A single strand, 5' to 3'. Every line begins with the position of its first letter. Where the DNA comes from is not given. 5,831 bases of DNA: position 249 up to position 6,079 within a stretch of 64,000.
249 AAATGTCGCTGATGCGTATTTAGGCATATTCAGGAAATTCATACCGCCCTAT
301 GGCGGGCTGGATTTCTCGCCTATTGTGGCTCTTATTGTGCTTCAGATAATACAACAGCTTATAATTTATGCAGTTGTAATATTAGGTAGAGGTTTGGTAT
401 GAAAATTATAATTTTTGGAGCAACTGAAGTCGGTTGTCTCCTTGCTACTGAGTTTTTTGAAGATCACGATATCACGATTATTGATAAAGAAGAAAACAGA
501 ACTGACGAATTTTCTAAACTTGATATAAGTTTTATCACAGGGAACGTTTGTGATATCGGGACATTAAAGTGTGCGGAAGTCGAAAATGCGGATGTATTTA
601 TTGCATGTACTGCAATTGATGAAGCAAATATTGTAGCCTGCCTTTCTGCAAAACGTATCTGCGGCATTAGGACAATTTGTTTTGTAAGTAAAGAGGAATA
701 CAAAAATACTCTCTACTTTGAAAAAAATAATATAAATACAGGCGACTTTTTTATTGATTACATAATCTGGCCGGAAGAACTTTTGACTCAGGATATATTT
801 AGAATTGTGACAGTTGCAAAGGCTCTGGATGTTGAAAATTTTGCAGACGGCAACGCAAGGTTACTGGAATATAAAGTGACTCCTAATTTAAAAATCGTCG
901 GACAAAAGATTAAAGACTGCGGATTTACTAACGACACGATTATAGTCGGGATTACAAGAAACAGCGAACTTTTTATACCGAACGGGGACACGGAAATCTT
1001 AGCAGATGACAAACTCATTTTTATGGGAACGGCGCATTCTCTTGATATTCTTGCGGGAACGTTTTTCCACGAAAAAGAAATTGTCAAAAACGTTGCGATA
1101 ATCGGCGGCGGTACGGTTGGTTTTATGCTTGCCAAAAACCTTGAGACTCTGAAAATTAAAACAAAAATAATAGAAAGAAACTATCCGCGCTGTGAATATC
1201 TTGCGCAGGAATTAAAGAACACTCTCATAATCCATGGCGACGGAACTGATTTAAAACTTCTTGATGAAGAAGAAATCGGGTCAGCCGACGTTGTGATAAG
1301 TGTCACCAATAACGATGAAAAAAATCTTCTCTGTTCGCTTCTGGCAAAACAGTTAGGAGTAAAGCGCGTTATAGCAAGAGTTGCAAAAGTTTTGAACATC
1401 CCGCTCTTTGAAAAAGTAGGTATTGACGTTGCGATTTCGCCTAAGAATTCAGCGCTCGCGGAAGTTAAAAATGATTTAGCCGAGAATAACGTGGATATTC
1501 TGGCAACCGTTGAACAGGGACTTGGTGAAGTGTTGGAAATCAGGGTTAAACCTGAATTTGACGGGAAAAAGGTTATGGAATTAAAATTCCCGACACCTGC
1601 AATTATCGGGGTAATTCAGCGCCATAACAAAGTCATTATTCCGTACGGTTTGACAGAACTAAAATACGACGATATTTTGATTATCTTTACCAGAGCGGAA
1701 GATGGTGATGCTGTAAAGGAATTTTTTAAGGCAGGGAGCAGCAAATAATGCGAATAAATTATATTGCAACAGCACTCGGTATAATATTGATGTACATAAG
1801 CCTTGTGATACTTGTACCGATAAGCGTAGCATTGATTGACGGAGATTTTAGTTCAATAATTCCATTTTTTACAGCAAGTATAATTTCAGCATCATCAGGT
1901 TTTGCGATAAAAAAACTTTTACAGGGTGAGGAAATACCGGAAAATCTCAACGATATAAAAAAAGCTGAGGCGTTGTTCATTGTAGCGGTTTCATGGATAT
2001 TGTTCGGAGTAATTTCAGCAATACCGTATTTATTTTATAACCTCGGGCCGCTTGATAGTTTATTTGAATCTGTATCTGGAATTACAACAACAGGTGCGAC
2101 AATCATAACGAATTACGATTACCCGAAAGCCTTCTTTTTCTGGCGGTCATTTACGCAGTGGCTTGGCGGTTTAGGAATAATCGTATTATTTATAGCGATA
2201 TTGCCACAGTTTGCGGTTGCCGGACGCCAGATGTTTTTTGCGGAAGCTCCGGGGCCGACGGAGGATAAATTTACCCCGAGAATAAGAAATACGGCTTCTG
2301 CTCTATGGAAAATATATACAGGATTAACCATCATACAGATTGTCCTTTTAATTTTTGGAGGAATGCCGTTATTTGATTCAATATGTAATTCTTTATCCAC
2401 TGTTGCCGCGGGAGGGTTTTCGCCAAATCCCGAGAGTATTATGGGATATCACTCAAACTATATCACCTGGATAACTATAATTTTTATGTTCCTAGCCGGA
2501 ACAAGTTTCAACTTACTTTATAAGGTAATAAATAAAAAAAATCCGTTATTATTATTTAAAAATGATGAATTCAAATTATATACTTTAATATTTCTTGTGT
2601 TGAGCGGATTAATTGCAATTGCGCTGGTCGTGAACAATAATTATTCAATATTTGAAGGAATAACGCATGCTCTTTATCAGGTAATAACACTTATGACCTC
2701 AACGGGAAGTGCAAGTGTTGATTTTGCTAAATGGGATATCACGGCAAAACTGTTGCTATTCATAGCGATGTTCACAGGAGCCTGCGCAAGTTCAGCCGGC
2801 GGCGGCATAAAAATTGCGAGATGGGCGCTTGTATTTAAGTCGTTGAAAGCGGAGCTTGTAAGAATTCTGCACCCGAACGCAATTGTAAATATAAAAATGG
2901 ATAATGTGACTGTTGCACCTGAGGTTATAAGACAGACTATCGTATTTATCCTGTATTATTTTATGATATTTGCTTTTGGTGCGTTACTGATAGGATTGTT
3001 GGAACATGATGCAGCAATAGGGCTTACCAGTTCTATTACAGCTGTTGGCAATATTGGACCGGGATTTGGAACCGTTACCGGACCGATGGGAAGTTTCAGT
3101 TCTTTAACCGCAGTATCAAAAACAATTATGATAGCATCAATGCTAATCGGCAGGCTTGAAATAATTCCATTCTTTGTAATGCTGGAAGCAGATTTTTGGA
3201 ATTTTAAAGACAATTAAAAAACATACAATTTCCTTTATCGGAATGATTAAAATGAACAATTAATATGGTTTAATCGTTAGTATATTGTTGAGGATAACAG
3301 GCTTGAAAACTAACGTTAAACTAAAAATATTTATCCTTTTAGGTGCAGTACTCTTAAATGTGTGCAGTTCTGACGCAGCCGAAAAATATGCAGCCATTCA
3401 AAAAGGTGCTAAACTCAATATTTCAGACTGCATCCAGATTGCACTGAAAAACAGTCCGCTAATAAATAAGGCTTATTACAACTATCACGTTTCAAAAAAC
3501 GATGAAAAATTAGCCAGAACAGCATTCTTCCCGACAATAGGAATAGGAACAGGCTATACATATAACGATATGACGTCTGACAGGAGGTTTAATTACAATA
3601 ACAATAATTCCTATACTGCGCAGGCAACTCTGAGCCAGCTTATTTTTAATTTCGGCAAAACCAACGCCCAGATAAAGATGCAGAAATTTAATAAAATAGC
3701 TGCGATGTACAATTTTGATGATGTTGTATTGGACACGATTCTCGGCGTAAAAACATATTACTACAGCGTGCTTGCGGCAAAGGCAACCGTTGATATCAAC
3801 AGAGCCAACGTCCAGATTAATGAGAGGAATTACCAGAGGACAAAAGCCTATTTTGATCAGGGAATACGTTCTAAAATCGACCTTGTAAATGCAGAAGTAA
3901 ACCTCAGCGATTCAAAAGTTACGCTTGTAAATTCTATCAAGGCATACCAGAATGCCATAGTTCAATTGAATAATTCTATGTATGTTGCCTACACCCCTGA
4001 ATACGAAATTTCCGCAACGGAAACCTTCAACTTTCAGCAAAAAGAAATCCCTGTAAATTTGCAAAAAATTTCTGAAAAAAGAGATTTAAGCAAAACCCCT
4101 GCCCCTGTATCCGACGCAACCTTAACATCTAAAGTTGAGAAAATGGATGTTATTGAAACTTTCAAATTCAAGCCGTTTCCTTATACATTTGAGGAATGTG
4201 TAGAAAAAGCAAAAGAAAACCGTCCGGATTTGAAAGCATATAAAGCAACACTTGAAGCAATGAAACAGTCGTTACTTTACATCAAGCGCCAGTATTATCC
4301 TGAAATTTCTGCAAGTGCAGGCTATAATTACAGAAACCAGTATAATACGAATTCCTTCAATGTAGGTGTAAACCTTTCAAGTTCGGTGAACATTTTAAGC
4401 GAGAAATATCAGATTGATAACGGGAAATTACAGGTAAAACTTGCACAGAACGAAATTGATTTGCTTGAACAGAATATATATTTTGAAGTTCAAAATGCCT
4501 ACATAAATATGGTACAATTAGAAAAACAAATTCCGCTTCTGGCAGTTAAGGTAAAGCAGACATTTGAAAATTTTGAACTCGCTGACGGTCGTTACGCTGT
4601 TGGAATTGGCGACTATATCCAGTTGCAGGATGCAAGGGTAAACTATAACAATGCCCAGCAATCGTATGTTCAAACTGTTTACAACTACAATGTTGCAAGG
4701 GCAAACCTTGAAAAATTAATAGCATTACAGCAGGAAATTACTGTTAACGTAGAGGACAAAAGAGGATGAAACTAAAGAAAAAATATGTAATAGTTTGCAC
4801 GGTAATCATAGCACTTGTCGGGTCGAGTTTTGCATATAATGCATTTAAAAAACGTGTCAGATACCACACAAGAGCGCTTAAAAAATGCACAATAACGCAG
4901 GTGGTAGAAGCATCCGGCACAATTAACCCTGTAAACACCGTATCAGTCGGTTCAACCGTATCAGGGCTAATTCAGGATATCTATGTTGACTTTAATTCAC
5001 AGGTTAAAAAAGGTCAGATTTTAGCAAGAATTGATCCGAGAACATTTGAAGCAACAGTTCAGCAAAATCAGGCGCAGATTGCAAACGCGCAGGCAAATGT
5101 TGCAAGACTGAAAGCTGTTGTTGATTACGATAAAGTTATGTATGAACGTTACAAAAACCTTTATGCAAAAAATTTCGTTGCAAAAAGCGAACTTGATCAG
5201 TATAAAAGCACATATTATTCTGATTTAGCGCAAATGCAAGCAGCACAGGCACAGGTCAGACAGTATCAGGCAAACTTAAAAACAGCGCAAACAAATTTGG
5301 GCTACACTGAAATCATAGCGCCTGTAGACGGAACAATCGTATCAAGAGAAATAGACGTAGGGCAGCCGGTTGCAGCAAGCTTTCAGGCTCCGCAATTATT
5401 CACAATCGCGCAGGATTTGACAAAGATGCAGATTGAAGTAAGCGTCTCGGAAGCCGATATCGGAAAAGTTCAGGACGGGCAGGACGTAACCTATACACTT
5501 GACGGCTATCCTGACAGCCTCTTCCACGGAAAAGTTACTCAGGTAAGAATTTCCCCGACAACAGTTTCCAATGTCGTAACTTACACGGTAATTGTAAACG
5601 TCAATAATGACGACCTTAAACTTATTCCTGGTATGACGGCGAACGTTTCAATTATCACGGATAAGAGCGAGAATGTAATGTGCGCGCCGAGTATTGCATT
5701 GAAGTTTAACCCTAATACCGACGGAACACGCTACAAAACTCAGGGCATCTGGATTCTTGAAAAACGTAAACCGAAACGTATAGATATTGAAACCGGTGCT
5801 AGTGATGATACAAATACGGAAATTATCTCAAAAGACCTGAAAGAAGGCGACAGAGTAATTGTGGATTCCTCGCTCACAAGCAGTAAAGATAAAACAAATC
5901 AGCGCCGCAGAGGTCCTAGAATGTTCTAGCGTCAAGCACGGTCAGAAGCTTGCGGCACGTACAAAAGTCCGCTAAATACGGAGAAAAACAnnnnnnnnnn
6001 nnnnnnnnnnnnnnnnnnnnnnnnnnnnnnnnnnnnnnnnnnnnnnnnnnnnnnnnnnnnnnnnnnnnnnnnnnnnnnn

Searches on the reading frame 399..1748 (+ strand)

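Call 70: search_protein_families(library=pfam, proteins=[window:399-1748:+], max_evalue=0.00001)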
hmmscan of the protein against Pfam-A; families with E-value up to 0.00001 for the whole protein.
window:399-1748:+ (449 aa): 3 families
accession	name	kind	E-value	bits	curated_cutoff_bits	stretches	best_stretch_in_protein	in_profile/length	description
PF02254.24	TrkA_N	-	5.5e-48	162.5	23.8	2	232-348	1-116/116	TrkA-N domain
PF02080.26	TrkA_C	-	1.8e-25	89.1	27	2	155-216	1-64/71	TrkA-C domain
PF01488.26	Shikimate_DH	-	1.6e-08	35.2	24.3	0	229-308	12-88/138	Shikimate / quinate 5-dehydrogenase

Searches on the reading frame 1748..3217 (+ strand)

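Call 70: search_protein_families(library=pfam, proteins=[window:1748-3217:+], max_evalue=0.00001)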
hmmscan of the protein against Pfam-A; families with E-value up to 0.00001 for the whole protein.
window:1748-3217:+ (489 aa): 1 family
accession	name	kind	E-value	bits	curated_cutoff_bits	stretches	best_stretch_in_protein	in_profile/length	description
PF02386.22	TrkH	-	5.1e-58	197.2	27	1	70-478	30-489/502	Cation transport protein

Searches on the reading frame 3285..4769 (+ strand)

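Call 70: search_protein_families(library=pfam, proteins=[window:3285-4769:+], max_evalue=0.00001)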
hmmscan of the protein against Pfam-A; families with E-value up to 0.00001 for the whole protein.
window:3285-4769:+ (494 aa): 1 family
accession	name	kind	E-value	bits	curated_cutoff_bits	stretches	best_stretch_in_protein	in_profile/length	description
PF02321.23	OEP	-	3.2e-70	236.2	22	2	47-231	2-185/187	Outer membrane efflux protein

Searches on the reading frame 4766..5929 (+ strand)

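Call 70: search_protein_families(library=pfam, proteins=[window:4766-5929:+], max_evalue=0.00001)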
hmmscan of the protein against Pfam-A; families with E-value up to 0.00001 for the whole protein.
window:4766-5929:+ (387 aa): 2 families
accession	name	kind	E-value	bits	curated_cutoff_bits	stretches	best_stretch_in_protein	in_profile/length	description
PF16576.10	HlyD_D23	-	1.2e-21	77.5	30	1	45-292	4-214/214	Barrel-sandwich domain of CusB or HlyD membrane-fusion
PF13437.12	HlyD_3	-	1.7e-17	64.6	22.2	1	183-289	2-106/106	HlyD family secretion protein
